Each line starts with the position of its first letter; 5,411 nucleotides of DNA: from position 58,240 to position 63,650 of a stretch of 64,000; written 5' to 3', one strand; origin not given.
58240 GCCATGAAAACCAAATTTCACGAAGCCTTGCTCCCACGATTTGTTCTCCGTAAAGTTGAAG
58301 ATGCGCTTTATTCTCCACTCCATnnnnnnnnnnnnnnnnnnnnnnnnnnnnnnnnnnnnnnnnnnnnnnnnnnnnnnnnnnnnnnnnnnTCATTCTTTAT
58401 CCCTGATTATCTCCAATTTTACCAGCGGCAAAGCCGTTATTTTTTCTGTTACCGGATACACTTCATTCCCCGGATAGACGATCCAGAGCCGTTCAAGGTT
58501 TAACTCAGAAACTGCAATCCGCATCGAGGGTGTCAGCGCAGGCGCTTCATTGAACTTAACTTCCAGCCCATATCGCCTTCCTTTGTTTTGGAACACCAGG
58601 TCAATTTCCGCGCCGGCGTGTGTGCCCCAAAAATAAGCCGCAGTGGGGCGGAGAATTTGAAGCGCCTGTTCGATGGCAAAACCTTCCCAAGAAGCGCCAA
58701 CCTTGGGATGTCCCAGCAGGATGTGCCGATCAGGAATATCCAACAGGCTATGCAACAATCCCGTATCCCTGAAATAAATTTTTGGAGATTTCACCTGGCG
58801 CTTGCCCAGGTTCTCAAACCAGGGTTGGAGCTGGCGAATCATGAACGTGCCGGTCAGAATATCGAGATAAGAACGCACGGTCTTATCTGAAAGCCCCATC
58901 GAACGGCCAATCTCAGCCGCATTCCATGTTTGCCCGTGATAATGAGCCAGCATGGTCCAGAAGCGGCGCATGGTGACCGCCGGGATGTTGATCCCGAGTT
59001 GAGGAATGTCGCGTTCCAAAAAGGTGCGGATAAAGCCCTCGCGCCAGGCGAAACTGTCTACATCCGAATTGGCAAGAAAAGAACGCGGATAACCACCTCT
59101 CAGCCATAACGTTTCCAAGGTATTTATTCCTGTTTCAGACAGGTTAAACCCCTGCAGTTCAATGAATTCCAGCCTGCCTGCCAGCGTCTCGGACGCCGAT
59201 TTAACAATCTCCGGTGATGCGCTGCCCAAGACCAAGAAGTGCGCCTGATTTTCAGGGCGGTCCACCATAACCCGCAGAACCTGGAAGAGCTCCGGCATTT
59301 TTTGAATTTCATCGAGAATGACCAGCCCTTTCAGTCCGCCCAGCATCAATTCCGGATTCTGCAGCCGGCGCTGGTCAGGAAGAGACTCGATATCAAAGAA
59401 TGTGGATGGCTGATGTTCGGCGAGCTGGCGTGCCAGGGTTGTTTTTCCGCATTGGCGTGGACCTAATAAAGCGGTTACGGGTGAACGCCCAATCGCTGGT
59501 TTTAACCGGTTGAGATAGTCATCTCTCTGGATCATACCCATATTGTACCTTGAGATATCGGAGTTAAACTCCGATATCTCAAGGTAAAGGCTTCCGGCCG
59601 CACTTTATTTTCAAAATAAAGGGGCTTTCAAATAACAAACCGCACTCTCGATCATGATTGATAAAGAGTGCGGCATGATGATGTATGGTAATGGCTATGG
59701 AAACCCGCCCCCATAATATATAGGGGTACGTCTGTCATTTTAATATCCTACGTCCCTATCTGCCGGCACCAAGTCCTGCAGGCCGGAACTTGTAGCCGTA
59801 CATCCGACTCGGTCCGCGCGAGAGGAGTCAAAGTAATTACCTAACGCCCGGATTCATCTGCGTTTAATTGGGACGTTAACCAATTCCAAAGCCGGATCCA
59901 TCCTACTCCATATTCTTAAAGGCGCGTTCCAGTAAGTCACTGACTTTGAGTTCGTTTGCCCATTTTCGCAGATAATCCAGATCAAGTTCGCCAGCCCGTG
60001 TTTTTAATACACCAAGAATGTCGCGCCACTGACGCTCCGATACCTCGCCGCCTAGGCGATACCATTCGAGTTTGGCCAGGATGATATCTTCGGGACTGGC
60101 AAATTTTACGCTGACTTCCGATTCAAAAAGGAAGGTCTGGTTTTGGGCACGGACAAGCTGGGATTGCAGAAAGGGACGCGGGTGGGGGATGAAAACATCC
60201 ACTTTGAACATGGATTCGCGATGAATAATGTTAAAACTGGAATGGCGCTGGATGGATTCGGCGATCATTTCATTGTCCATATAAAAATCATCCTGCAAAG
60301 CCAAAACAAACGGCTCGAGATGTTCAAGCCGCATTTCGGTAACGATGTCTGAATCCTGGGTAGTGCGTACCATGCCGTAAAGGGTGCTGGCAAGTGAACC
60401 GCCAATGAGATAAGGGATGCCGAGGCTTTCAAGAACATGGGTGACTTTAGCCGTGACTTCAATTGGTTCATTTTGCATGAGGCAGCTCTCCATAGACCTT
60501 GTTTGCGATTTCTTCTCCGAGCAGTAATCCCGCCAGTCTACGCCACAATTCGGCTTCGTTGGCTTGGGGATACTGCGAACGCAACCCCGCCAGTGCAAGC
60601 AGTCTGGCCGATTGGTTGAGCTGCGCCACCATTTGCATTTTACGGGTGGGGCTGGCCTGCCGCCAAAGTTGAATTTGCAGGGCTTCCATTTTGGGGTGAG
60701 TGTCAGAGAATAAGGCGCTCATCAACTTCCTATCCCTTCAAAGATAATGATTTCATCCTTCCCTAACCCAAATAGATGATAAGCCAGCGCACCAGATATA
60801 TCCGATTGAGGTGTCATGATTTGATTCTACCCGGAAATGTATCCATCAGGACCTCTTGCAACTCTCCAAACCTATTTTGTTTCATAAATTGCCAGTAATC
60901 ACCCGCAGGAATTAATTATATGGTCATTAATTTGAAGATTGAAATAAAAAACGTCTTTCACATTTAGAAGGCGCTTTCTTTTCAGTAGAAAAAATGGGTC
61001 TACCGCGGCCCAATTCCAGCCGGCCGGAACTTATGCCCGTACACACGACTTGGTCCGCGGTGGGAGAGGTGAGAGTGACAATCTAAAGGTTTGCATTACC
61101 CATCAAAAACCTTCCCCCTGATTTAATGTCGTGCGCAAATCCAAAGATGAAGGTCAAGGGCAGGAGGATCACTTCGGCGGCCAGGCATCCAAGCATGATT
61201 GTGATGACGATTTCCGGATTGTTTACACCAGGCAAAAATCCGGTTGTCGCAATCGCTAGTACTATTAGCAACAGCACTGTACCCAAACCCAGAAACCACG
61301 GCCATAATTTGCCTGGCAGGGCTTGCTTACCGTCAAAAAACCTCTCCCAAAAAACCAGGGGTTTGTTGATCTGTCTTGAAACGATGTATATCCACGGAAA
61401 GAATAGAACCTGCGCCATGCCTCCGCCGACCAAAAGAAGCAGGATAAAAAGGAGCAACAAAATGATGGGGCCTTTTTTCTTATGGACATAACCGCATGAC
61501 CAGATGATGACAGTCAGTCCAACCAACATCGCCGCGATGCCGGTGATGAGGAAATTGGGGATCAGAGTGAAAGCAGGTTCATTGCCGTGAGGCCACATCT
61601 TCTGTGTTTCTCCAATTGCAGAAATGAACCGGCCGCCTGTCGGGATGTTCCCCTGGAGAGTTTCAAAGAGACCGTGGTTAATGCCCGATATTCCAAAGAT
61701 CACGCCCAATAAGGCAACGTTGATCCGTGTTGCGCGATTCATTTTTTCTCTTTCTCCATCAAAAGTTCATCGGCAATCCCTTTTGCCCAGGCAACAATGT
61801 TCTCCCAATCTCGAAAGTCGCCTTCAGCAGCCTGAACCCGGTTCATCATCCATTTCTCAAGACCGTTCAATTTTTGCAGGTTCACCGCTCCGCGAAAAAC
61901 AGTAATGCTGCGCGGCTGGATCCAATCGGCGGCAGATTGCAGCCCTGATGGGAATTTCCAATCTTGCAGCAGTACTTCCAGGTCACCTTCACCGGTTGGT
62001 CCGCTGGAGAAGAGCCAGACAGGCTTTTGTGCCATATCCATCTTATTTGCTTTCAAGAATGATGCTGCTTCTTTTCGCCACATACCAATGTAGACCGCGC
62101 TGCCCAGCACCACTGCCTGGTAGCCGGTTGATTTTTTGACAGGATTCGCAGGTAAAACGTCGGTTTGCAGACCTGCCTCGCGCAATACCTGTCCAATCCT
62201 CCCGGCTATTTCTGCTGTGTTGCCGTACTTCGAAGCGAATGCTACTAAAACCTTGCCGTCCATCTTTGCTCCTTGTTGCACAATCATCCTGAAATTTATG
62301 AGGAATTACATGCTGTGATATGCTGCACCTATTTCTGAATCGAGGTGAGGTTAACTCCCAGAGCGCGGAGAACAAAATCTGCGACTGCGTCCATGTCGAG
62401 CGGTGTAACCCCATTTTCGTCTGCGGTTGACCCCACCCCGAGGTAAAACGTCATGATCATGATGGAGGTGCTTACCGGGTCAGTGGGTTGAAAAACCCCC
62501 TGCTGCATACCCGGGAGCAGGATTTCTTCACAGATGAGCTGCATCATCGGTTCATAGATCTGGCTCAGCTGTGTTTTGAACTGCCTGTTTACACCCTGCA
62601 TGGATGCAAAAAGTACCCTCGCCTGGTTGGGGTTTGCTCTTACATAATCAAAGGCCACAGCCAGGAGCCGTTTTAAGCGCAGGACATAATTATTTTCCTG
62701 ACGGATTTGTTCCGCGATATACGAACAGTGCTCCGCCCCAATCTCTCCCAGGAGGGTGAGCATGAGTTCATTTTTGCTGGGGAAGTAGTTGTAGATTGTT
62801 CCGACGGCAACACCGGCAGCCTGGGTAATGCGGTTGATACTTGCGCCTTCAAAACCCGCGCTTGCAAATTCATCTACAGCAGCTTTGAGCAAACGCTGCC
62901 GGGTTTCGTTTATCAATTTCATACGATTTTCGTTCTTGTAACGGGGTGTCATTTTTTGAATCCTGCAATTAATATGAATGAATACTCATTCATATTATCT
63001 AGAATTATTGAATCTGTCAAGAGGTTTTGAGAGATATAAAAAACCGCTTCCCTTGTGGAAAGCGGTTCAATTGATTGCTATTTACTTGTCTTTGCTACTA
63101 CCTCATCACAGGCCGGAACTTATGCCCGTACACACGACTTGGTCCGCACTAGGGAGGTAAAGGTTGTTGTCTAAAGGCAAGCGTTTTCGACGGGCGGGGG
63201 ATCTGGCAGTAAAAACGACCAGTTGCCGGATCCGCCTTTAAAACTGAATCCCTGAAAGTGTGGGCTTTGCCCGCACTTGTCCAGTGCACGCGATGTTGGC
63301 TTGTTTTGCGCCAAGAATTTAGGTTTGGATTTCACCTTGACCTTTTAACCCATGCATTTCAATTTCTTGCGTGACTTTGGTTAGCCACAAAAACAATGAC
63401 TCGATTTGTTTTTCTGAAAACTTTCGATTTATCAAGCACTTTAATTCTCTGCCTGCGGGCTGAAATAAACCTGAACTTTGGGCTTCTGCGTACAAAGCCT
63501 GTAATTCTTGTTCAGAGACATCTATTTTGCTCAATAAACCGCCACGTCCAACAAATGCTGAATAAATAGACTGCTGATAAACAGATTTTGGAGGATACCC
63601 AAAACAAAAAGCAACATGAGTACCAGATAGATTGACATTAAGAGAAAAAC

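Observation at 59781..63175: Unexplained 37-nt conserved core repeated three times in direct orientation between gene units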

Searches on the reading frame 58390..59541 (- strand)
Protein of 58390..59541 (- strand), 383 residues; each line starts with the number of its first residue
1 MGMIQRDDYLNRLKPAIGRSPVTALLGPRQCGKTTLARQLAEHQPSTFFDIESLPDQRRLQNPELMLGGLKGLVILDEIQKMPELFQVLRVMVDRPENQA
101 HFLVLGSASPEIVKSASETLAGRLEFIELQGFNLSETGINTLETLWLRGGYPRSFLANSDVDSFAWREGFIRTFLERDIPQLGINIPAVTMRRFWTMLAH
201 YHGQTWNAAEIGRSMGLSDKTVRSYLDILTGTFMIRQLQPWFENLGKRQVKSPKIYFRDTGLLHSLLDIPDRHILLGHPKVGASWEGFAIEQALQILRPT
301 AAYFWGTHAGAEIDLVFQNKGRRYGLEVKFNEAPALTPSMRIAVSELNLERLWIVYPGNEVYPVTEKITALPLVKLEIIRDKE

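Call 11: search_protein_families(library=pfam, proteins=[window:58390-59541:-], max_evalue=0.01)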
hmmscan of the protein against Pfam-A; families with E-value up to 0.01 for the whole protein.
window:58390-59541:- (383 aa): 6 families
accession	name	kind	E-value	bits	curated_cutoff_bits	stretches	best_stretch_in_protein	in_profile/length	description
PF13635.12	DUF4143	-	6.1e-47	159.8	28.1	1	176-330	1-159/160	Domain of unknown function (DUF4143)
PF13173.12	AAA_14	-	3.6e-23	82.4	27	1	21-136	3-127/129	AAA domain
PF13401.12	AAA_22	-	0.00017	22.3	27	0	22-46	7-34/130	AAA domain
PF00004.35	AAA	-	0.0011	19.9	21.2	1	25-125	3-124/131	ATPase family associated with various cellular activities (AAA)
PF01637.24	ATPase_2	-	0.0024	18.2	33.2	0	6-44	4-44/225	ATPase domain predominantly from Archaea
PF13191.12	AAA_16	-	0.0081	17.1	32.6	0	12-45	11-49/167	AAA ATPase domain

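Call 14: find_encoding_contigs(protein=window:58390-59541:-, flank=10000, max_places=6)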
Protein window:58390-59541:- (383 aa): no gene with exactly this product is on record in the collection.

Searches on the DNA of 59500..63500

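Call 4: search_rna_families(source=window, start=59500, end=63500, threshold=evalue, max_evalue=10, show_alignments=5)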
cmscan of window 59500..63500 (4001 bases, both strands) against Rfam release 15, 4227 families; matches with E-value up to 10: 3.
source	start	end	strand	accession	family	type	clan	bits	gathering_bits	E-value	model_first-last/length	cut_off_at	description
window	60864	61017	+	RF00082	SraG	Gene; sRNA;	-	22.4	50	1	1-177/177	no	SraG RNA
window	60696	60767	-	RF00213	snoR38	Gene; snRNA; snoRNA; CD-box;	-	21.6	45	4.9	1-91/91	no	Small nucleolar RNA R38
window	60697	60770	-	RF00284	SNORD74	Gene; snRNA; snoRNA; CD-box;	CL00069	17.2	41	3.3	1-80/80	no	Small nucleolar RNA SNORD74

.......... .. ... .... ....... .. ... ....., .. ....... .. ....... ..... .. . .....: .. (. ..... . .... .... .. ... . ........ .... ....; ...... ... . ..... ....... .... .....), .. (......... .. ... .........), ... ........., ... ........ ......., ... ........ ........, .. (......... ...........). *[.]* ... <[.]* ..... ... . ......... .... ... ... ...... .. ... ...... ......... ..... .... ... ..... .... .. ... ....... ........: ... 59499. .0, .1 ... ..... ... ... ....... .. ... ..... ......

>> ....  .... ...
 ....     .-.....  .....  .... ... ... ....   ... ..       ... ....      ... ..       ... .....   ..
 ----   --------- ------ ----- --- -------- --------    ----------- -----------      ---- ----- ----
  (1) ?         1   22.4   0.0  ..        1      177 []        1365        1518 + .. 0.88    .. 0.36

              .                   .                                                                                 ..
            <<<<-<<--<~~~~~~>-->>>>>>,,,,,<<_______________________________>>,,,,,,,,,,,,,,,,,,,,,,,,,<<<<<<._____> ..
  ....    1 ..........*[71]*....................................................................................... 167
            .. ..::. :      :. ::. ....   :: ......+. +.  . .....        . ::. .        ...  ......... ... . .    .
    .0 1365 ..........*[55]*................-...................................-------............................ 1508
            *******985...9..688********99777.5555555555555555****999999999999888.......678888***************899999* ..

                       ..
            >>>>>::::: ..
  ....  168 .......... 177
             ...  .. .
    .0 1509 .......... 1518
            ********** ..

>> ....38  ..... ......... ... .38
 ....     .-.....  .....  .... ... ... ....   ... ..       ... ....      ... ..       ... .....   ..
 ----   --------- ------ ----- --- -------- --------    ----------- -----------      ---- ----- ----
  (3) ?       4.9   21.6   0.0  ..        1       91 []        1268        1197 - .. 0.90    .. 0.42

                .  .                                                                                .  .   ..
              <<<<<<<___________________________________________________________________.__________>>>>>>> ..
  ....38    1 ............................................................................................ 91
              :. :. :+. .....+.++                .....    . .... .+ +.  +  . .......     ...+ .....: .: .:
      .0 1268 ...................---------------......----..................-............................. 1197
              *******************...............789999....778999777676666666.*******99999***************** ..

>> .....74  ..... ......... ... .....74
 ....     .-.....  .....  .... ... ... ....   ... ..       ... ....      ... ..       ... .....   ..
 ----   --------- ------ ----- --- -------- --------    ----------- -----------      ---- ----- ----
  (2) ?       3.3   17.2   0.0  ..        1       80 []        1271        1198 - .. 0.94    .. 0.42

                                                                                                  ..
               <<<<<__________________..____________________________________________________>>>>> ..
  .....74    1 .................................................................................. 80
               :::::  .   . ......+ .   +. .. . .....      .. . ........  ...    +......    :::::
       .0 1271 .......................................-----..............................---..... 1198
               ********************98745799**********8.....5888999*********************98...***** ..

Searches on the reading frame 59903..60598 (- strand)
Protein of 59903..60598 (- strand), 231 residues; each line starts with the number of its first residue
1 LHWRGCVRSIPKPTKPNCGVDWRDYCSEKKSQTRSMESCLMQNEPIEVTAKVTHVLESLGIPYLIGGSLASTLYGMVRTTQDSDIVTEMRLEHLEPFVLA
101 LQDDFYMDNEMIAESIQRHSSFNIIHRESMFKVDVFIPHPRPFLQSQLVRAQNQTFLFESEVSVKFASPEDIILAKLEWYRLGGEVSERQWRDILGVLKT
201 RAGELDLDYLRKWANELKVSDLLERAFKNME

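Call 11: search_protein_families(library=pfam, proteins=[window:59903-60598:-], max_evalue=0.01)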
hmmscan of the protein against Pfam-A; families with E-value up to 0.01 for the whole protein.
window:59903-60598:- (231 aa): 0 families

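Call 71: search_protein_families(library=ncbifam, proteins=[window:59903-60598:-], max_evalue=0.001)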
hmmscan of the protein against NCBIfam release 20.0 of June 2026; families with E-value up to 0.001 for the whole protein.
window:59903-60598:- (231 aa): 0 families

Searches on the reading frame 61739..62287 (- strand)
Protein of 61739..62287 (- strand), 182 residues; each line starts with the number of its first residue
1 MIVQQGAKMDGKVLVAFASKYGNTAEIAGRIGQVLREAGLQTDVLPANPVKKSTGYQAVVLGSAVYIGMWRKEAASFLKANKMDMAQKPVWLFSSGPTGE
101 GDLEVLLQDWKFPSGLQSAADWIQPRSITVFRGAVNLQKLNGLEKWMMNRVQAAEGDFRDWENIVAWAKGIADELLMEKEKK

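Call 11: search_protein_families(library=pfam, proteins=[window:61739-62287:-], max_evalue=0.01)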
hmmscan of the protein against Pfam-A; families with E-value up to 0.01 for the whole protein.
window:61739-62287:- (182 aa): 3 families
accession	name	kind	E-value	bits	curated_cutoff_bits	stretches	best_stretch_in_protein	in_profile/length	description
PF12724.12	Flavodoxin_5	-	4.5e-25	89.1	27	1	14-159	1-142/145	Flavodoxin domain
PF00258.30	Flavodoxin_1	-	4.6e-05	24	25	1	15-68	1-59/143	Flavodoxin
PF12641.12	Flavodoxin_3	-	0.006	16.9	27.5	1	14-93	1-74/160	Flavodoxin domain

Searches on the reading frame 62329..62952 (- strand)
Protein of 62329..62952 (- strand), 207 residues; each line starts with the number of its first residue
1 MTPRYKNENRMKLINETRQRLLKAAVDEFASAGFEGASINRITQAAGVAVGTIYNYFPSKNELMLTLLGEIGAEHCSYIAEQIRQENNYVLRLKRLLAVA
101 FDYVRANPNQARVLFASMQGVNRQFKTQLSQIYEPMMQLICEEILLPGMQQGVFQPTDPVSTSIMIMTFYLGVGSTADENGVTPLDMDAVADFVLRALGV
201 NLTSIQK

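Call 11: search_protein_families(library=pfam, proteins=[window:62329-62952:-], max_evalue=0.01)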
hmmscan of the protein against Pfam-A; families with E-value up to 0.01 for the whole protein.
window:62329-62952:- (207 aa): 5 families
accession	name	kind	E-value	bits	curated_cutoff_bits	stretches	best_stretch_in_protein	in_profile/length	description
PF00440.29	TetR_N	-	1.9e-14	53.6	24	1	21-65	1-45/47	Bacterial regulatory proteins, tetR family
PF17938.6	TetR_C_29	-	2.6e-05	24.8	26.2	1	92-169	4-83/119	Tetracyclin repressor-like, C-terminal domain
PF08359.16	TetR_C_4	-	2.7e-05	24.8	21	1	77-159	10-91/133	YsiA-like protein, C-terminal region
PF17935.6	TetR_C_27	-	0.0062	17.1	26.1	0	92-166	4-77/106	Tetracyclin repressor-like, C-terminal domain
PF17932.6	TetR_C_24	-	0.0066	17.1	26.4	0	92-170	7-84/114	Tetracyclin repressor-like, C-terminal domain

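Call 13: find_encoding_contigs(protein=window:62329-62952:-, flank=10000, max_places=6)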
Protein window:62329-62952:- (207 aa): no gene with exactly this product is on record in the collection.
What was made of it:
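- Tried and rejected: Exact look-ups of two window proteins found nothing (calls 13, 14).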
